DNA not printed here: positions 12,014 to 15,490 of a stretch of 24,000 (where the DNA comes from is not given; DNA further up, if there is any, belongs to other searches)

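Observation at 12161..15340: Two complete BcsA/CesA-like processive glycan synthases fused head-to-tail in one polypeptide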

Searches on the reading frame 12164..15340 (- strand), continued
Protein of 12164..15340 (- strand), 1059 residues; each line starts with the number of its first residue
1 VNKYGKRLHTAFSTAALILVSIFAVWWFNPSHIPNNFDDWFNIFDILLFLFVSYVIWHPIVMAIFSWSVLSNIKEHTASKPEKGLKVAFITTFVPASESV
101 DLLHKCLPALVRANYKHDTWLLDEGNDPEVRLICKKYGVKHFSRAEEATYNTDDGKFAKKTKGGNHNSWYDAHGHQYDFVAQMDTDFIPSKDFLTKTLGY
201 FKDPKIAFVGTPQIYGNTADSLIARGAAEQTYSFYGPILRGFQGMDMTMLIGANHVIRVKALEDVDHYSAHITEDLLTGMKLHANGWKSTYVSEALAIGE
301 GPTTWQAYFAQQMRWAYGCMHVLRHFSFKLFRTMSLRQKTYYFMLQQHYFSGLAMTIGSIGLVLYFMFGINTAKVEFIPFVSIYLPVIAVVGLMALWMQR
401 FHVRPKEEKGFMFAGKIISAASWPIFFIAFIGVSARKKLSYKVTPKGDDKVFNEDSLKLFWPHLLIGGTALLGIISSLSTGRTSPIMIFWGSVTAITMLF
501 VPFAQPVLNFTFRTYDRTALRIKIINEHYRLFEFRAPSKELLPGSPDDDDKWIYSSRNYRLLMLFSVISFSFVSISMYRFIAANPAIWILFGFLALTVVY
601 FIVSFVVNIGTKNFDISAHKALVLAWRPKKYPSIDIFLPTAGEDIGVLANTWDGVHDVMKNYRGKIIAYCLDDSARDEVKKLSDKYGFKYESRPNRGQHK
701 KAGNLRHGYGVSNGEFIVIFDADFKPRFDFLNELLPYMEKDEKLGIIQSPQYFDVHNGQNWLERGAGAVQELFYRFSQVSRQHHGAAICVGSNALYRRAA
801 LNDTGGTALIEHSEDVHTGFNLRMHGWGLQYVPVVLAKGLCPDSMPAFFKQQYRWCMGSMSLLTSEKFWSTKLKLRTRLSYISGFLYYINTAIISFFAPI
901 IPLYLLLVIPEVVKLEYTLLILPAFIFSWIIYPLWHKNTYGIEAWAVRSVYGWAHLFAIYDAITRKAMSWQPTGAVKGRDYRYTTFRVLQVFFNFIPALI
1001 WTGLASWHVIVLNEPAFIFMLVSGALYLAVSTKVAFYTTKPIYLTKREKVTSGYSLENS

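Call 23: find_encoding_contigs(protein=P0016, flank=10000, max_places=2)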
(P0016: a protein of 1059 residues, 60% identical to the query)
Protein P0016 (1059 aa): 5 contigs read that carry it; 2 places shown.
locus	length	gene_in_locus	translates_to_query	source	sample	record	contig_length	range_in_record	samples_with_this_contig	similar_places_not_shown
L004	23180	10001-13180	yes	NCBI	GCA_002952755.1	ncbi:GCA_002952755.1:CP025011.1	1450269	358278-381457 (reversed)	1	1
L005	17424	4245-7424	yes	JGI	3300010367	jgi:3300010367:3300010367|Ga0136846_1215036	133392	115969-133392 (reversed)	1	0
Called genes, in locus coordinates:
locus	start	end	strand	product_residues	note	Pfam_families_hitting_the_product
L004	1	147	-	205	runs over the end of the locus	-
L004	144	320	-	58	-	-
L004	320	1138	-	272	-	-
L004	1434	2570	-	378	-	PF00155:Aminotran_1_2 (weak), PF00266:Aminotran_5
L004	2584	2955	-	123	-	-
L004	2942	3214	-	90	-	-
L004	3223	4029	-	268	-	PF01026:TatD_DNase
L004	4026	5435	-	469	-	-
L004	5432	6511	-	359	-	PF00534:Glycos_transf_1, PF13692:Glyco_trans_1_4, PF13524:Glyco_trans_1_2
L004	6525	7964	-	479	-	PF00133:tRNA-synt_1, PF01921:tRNA-synt_1f (faint), PF09334:tRNA-synt_1g, PF00133:tRNA-synt_1, PF01406:tRNA-synt_1e (weak)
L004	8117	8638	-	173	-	PF00293:NUDIX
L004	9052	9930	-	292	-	PF03935:SKN1_KRE6_Sbg1 (faint), PF00722:Glyco_hydro_16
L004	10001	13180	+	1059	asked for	PF13641:Glyco_tranf_2_3, PF13632:Glyco_trans_2_3, PF03552:Cellulose_synt, PF13506:Glyco_transf_21, PF00535:Glycos_transf_2, PF13641:Glyco_tranf_2_3, PF13632:Glyco_trans_2_3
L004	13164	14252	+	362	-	PF01341:Glyco_hydro_6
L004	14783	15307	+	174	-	-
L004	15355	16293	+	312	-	PF01545:Cation_efflux, PF16916:ZT_dimer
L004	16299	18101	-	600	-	PF02687:FtsX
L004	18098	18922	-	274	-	PF02463:SMC_N (faint), PF00005:ABC_tran, PF13304:AAA_21 (faint)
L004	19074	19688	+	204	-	-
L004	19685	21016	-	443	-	-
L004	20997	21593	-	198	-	-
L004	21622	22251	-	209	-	PF08002:DUF1697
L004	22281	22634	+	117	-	-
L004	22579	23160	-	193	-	-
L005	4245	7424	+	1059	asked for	PF13641:Glyco_tranf_2_3, PF13632:Glyco_trans_2_3, PF03552:Cellulose_synt, PF13506:Glyco_transf_21, PF00535:Glycos_transf_2, PF13641:Glyco_tranf_2_3, PF13632:Glyco_trans_2_3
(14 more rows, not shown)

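Call 24: find_encoding_contigs(protein=P0010, flank=10000, max_places=2)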
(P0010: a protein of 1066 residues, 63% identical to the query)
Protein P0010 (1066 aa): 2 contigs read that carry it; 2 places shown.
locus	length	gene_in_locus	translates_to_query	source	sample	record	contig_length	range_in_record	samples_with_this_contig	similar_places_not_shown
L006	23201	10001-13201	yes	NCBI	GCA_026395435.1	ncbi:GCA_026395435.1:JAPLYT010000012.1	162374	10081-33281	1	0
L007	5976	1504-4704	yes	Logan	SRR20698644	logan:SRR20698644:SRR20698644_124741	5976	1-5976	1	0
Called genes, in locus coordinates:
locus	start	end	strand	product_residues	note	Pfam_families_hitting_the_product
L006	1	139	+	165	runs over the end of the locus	PF13671:AAA_33 (weak)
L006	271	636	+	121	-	-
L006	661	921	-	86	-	PF13376:OmdA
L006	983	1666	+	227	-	PF01182:Glucosamine_iso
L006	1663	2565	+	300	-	PF03446:NAD_binding_2, PF03807:F420_oxidored, PF00393:6PGD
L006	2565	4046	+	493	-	PF00479:G6PD_N, PF02781:G6PD_C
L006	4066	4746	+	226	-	-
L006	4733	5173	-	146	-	-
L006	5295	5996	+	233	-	PF13588:HSDR_N_2 (weak)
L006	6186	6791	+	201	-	PF01844:HNH, PF14279:HNH_5, PF13280:WYL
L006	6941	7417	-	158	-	-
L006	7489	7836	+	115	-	PF03819:MazG (weak), PF12643:MazG-like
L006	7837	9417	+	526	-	PF04851:ResIII (faint), PF09848:SLFN-g3_helicase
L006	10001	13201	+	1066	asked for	PF13641:Glyco_tranf_2_3, PF13632:Glyco_trans_2_3, PF03552:Cellulose_synt, PF00535:Glycos_transf_2, PF13641:Glyco_tranf_2_3, PF13506:Glyco_transf_21, PF13632:Glyco_trans_2_3, PF03552:Cellulose_synt (weak)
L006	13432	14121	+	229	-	PF01551:Peptidase_M23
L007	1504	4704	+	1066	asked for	PF13641:Glyco_tranf_2_3, PF13632:Glyco_trans_2_3, PF03552:Cellulose_synt, PF00535:Glycos_transf_2, PF13641:Glyco_tranf_2_3, PF13506:Glyco_transf_21, PF13632:Glyco_trans_2_3, PF03552:Cellulose_synt (weak)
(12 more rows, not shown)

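Call 32: search_protein_families(library=pfam, proteins=[L004:13164-14249:+, L004:9055-9930:-, L001:4920-5900:+], max_evalue=0.01)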
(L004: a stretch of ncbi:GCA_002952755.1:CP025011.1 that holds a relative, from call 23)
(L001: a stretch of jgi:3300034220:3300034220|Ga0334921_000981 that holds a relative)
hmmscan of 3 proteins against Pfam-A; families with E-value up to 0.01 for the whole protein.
L004:13164-14249:+ (362 aa): 1 family
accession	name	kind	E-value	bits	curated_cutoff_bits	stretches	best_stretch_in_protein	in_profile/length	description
PF01341.22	Glyco_hydro_6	-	5e-65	220.7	27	1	84-337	5-301/305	Glycosyl hydrolases family 6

L004:9055-9930:- (292 aa): 2 families
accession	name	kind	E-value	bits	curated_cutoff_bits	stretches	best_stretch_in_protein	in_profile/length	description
PF00722.28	Glyco_hydro_16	-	4.1e-27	95.2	22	1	96-286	21-174/175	Glycosyl hydrolases family 16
PF03935.22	SKN1_KRE6_Sbg1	-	1.4e-08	34.1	30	1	244-291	404-451/501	Beta-glucan synthesis-associated protein SKN1/KRE6/Sbg1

L001:4920-5900:+ (327 aa): 1 family
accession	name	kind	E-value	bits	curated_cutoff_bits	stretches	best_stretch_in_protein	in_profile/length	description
PF02156.21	Glyco_hydro_26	-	5.4e-07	29.7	20.2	1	171-299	183-291/311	Glycosyl hydrolase family 26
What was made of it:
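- A GH6 gene overlaps the 3' end of the fused gene in CP025011 (calls 23, 32); GH6 enzymes are β-1,4-glucanases (general knowledge).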

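Call 34: find_related_loci(query=A1, collection=genome_contigs, flank=10000)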
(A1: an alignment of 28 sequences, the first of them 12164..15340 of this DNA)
Query A1 (1059 aa) in genome_contigs; peptide patterns used: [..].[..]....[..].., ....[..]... (x = any residue, [..] = any of these).
600 stretches matched a pattern (row limit reached: there are more); 583 encode a relative of the query (tblastn E <= 1e-3); the best 80 are kept; 78 distinct loci.
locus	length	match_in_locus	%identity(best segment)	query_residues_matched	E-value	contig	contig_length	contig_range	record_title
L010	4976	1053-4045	86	1-1058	0e+0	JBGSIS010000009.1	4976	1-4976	MAG: Candidatus Saccharimonadales bacterium isolate JTS-AC137 k141_2014988, whole genome shotgun sequence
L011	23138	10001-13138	71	6-1051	0e+0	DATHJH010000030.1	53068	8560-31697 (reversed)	MAG TPA_asm: Candidatus Limnocylindria bacterium isolate SMAG_U12547 k141_6587, whole genome shotgun sequence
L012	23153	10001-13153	63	1-1048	0e+0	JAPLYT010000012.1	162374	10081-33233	MAG: Candidatus Saccharibacteria bacterium isolate LacPavin_0818_WC45_MAG_44_10 LacPavin_0818_WC45_scaffold_267281, whol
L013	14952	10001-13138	58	1-1044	0e+0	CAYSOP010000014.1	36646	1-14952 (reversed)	MAG TPA_asm: uncultured Candidatus Saccharibacteria bacterium isolate SRP200132_co1_551 genome assembly, contig: NODE_19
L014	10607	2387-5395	45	14-1009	0e+0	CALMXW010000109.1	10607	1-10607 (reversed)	MAG TPA_asm: uncultured bacterium isolate SRR6158310_bin.79_CONCOCT_v1.1_MAG genome assembly, contig: ERZ1749613.973, wh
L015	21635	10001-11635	57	1-887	0e+0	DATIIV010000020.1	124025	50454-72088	MAG TPA_asm: Candidatus Saccharimonadia bacterium isolate SMAG_U15674 k141_63054, whole genome shotgun sequence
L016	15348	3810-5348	58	5-863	0e+0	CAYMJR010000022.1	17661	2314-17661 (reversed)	MAG TPA_asm: uncultured Gammaproteobacteria bacterium isolate SRP272529_co1_137 genome assembly, contig: NODE_5366_lengt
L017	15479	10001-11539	57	12-904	0e+0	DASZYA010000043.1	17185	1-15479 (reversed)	MAG TPA_asm: Patescibacteria group bacterium isolate SMAG_U6198 k141_848216, whole genome shotgun sequence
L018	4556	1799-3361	56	9-881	0e+0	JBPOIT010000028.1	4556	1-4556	MAG: Candidatus Levyibacteriota bacterium isolate MAG_784 c_000000578619, whole genome shotgun sequence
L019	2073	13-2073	47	131-863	0e+0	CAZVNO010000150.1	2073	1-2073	MAG TPA_asm: uncultured Gammaproteobacteria bacterium isolate SRP286056_co3_9 genome assembly, contig: NODE_105260_lengt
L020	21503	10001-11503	55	3-906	0e+0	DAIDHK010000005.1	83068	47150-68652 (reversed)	MAG TPA_asm: Candidatus Levyibacteriota bacterium isolate clean343 NODE_5_length_83068_cov_11.519008, whole genome shotg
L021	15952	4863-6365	57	6-881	0e+0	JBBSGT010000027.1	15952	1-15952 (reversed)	MAG: Candidatus Levyibacteriota bacterium isolate LS2_sbin.47 LS2_sbin.47_K_51529_L_15952_cov_16.7564, whole genome shot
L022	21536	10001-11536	55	90-1034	0e+0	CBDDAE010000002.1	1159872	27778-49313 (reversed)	MAG: Paracoccaceae bacterium isolate 79dfa882-a4f8-4c5e-9df5-aac6ecbacabf genome assembly, contig: contig_2, whole genom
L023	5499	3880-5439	54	47-1041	0e+0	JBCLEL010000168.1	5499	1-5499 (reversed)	Chloroflexota bacterium isolate SLM_LV1_BS-A02 Node_168_length_5499_cov_72.356485, whole genome shotgun sequence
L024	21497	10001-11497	55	9-863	0e+0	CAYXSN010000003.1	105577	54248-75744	MAG TPA_asm: uncultured Candidatus Saccharimonadales bacterium isolate SRP133034_co1_262 genome assembly, contig: NODE_6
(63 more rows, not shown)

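Call 40: predict_structure(alignment_id=A2)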
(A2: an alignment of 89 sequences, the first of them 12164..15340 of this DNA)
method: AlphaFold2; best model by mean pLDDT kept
length: 1059 residues; sequences in the alignment: 89
mean_pLDDT: 92.7   pTM: 0.72
mean pLDDT of the five models: 92.7, 92.0, 91.8, 91.0, 91.0
residues with pLDDT >= 90: 899; 70-90: 126; 50-70: 19; < 50: 15
segments of 3 or more residues with pLDDT < 50: 1045-1059
pLDDT, mean of each block of 10 residues (from residue 1): 94 97 98 96 97 96 96 89 97 89 96 98 96 98 95 91 93 97 96 97 97 94 94 95 93 91 95 93 97 95 92 95 96 95 95 96 96 94 95 95 95 94 97 92 75 76 97 96 94 96 89 83 79 83 94 92 95 96 95 97 96 96 97 97 93 98 98 95 98 89 93 97 96 98 97 90 93 94 92 94 92 90 96 96 92 93 94 96 96 92 95 91 93 87 93 97 88 63 95 97 97 94 95 94 49 36
secondary structure, 60 per line:
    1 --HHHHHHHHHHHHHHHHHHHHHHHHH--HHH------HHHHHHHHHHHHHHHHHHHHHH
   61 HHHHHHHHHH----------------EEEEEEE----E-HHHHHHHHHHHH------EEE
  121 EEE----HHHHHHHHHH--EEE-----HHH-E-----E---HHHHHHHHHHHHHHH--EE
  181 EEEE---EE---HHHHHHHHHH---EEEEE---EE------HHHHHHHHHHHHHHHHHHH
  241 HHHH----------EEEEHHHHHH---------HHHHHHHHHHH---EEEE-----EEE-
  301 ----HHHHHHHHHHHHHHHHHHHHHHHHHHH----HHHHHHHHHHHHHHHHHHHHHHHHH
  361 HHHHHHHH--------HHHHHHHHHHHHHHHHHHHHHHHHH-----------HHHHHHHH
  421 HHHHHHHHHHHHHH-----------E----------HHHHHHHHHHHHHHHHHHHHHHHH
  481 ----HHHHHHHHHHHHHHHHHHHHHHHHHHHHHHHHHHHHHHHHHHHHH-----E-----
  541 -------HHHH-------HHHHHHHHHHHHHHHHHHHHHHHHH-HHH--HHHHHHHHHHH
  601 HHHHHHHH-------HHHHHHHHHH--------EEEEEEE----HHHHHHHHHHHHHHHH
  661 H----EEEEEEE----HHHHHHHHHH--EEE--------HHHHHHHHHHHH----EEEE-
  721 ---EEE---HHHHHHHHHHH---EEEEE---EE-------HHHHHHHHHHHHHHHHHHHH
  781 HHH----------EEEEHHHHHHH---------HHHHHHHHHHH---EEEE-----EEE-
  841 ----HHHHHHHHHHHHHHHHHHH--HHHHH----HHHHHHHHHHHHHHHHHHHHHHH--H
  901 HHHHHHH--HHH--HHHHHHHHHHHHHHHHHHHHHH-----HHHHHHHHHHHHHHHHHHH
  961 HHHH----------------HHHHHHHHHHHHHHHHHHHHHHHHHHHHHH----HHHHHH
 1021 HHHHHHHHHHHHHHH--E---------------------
elements in order (helices of 4 or more, strands of 3 or more residues): H3-27 H39-70 E87-93 H100-111 E118-123 H128-137 E140-142 H162-176 E179-184 H193-202 E206-210 H222-244 E255-258 H259-264 H274-284 E288-291 E297-299 H305-331 H336-368 H377-401 H413-434 H457-480 H485-529 H548-551 H559-583 H590-608 H616-625 E634-640 H645-661 E666-672 H677-686 E689-691 H700-711 E716-719 E724-726 H730-740 E744-748 H761-783 E794-797 H798-804 H814-824 E828-831 E837-839 H845-863 H866-870 H875-897 H900-907 H915-936 H942-964 H981-1010 H1015-1035
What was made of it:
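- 14348..14428 (-): Module A interface helix IF2 with QQMRW (14396-14410). AF2 helix 305-331 (call 40).
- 13820..14335 (-): Module A C-terminal membrane bundle (TM3-TM6, IF3), with the gating-loop-like YKVTPKG motif at 14000-14020. AF2 helices 336-368, 377-401, 413-434, 457-480 and 485-529 (call 40).
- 13667..13753 (-): Junction (aa 530-558): cytoplasmic, K/R-rich and conserved. It corresponds to the native N-terminus of B-type single-module proteins. pLDDT about 79-83 (call 40).
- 12752..12808 (-): Module B interface helix IF2' with QQYRW (12776-12790). AF2 helix 845-863 (call 40).
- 12236..12718 (-): Module B C-terminal membrane bundle (TM3'-TM6', IF3'), with a divergent gating-loop motif SWQPTG at 12419-12436. 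AF2 helices 875-897, 915-936, 942-964, 981-1010 and 1015-1035 (call 40).
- On GT2 processive membrane-embedded glycan synthases (BcsA/CesA/HAS/Chs superfamily): AF2 (pLDDT 92.7) gives 2 TM + GT + IF2 + 2 TM + IF3 + 2 TM, twice (call 40).
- On BcsA, UDP-forming cellulose synthase catalytic subunit: Module A ends in a helix that leads straight into module B, and the protein ends 24 aa after TM6' (call 40).
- It shows the same helix/GT/helix layout twice (call 40).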
